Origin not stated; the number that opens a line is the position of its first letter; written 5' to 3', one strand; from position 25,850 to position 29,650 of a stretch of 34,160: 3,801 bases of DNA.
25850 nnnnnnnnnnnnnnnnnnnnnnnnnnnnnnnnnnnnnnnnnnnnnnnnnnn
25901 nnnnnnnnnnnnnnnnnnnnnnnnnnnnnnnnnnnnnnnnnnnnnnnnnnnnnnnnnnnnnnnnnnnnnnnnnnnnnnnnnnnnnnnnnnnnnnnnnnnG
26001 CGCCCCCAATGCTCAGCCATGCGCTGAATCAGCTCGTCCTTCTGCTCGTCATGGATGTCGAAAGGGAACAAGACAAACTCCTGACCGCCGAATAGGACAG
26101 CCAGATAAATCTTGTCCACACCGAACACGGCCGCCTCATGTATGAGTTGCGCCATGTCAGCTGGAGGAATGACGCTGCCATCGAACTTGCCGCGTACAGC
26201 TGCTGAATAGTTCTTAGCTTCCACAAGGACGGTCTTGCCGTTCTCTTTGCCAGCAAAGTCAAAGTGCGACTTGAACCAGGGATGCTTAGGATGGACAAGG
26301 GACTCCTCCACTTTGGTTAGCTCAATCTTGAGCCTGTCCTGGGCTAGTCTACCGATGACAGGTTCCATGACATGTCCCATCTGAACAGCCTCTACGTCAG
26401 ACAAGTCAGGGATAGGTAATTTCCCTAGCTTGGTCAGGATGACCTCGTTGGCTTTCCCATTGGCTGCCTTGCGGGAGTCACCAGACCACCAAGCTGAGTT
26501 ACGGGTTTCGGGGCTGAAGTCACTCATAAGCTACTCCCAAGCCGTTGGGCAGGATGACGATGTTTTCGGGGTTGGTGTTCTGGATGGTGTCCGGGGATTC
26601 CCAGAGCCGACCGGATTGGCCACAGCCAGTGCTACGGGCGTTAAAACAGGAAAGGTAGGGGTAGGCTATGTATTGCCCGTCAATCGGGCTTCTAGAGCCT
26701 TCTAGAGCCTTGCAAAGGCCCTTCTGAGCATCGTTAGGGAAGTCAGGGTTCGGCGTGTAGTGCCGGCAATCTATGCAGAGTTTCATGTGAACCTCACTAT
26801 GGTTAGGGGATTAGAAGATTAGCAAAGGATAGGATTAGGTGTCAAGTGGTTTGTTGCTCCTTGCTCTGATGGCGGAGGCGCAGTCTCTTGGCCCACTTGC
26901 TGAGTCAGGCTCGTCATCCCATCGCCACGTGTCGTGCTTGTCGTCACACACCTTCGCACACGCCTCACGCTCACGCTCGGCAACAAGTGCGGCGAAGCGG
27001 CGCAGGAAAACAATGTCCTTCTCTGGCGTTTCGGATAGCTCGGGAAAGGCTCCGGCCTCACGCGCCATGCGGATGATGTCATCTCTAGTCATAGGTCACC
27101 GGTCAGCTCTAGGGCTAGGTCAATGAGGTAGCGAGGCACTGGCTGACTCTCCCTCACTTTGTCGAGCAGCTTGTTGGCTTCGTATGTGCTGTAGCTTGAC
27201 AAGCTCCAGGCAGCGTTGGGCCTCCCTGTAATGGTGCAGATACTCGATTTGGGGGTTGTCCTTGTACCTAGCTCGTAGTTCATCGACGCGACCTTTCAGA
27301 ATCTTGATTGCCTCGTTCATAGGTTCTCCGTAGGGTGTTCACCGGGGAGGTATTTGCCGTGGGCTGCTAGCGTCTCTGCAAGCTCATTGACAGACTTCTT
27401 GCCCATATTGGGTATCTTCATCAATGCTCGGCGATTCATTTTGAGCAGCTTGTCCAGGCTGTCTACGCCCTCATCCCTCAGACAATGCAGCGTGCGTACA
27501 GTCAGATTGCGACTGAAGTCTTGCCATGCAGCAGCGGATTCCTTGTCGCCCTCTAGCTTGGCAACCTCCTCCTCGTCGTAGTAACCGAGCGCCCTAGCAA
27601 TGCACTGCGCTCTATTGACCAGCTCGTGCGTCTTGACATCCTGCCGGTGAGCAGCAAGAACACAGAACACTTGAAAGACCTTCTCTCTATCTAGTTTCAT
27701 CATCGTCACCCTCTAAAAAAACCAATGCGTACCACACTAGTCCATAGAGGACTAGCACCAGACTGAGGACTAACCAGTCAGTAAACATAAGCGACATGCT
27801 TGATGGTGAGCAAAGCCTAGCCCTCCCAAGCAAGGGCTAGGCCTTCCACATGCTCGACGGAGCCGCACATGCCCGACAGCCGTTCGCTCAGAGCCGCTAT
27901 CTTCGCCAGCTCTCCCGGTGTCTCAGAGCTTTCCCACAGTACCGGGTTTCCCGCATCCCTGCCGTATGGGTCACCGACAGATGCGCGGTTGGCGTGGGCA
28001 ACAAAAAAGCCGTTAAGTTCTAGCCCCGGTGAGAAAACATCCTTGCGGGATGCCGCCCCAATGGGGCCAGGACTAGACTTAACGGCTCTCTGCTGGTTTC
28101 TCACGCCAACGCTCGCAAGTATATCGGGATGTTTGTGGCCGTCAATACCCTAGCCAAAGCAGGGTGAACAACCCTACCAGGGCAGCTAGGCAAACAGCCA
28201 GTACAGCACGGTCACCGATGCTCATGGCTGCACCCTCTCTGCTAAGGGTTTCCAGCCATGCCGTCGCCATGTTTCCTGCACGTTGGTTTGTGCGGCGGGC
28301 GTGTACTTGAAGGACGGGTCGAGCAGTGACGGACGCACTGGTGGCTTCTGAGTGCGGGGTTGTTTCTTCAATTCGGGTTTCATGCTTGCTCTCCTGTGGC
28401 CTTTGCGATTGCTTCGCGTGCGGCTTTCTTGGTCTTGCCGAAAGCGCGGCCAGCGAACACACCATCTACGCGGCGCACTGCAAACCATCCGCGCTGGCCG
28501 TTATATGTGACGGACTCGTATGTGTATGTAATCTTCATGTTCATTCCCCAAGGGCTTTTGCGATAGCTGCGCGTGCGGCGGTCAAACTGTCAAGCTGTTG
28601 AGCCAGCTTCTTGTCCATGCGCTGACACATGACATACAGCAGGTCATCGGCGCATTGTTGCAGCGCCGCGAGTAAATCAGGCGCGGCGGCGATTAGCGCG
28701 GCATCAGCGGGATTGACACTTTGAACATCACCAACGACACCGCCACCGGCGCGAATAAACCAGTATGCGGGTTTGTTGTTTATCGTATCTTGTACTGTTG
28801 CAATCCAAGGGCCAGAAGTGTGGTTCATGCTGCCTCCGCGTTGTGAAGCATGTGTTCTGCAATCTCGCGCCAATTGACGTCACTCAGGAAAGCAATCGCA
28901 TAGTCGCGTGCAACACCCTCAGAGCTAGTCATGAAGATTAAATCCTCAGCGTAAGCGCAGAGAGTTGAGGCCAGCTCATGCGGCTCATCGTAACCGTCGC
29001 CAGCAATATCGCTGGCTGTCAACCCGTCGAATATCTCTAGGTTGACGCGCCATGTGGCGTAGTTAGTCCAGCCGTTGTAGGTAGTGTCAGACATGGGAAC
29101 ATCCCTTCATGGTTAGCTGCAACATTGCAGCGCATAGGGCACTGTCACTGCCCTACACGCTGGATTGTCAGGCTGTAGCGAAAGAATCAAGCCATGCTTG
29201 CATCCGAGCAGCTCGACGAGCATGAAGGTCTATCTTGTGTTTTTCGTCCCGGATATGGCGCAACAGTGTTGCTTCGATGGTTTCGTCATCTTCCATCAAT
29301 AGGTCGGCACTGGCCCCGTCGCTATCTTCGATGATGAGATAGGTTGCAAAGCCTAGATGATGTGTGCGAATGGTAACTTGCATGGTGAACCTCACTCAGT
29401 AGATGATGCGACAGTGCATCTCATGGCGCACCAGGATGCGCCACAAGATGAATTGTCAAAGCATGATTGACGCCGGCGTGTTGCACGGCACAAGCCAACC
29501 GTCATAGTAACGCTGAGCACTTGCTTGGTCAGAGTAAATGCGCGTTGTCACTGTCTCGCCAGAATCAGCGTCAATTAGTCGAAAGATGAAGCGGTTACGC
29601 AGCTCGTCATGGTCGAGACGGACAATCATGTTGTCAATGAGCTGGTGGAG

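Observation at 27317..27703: Phage-encoded free-standing RNA polymerase alpha-CTD-like protein at the head of the delayed-early genes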

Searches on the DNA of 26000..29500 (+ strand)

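Call 6: search_dna_similar(query=window:26000-29500:+, collection=phages, mode=near, max_rows=25)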
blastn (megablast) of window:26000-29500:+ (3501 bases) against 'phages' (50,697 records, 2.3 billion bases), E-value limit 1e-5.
No match.

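Call 87: search_rna_families(source=window, start=27600, end=28300, threshold=evalue, max_evalue=1, show_alignments=2)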
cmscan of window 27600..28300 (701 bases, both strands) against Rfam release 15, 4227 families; matches with E-value up to 1: 1.
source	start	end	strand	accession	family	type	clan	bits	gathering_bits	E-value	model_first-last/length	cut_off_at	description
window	27871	27987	-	RF02932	Betaproteobacteria-1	Gene; sRNA;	-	87.3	49.4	1e-16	1-120/120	no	Betaproteobacteria-1 RNA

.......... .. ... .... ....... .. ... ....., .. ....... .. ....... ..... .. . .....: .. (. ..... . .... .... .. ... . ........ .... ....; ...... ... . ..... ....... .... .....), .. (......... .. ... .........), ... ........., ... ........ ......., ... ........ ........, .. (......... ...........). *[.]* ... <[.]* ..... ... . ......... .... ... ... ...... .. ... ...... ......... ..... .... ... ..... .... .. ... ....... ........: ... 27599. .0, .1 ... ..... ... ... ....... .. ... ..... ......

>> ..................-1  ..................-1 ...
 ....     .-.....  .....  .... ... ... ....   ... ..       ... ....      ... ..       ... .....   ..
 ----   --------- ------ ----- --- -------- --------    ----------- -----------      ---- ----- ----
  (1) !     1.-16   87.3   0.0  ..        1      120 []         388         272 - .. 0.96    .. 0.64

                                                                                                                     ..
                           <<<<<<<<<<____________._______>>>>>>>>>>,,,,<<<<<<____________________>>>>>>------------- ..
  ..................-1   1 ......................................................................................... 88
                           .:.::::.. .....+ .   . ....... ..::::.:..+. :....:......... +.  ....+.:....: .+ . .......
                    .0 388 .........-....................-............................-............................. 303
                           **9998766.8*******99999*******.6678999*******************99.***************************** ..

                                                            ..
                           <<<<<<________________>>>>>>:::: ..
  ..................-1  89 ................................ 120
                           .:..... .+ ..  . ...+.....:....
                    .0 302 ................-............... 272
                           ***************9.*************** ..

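Call 93: search_rna_families(sources=[L001, L054, L055, L057, L059, L060, L061, L062, L064, L003, L007, L008], threshold=gathering)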
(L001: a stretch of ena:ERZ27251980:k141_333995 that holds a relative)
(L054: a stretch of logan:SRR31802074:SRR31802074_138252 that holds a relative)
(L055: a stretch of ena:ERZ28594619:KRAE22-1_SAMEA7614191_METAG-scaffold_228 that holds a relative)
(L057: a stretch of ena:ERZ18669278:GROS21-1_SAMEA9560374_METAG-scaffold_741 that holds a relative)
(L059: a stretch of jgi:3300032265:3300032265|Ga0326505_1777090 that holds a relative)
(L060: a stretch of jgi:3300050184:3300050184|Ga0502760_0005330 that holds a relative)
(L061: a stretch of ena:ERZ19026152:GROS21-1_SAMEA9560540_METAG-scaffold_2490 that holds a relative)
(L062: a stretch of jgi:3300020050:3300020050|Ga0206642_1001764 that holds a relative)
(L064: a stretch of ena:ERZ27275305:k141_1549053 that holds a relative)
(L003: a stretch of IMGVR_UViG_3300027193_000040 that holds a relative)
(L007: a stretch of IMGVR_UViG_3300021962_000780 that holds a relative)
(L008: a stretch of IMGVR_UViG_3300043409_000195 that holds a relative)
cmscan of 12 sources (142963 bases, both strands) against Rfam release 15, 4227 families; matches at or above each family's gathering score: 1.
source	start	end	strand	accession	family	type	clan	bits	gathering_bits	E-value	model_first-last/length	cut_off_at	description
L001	1859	1975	+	RF02932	Betaproteobacteria-1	Gene; sRNA;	-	87.3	49.4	2.1e-14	1-120/120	no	Betaproteobacteria-1 RNA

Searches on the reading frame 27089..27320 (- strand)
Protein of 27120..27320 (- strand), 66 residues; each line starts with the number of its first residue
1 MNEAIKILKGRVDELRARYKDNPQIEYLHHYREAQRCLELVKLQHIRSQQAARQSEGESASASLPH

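Call 13: search_protein_families(library=phrogs, proteins=[window:27120-27320:-], max_evalue=0.01)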
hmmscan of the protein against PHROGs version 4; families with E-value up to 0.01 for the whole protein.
window:27120-27320:- (66 aa): 0 families

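Call 28: search_protein_families(library=ncbifam, proteins=[window:27089-27283:-], max_evalue=0.01)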
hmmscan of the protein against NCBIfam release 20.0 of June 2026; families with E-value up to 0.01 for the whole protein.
window:27089-27283:- (64 aa): 0 families
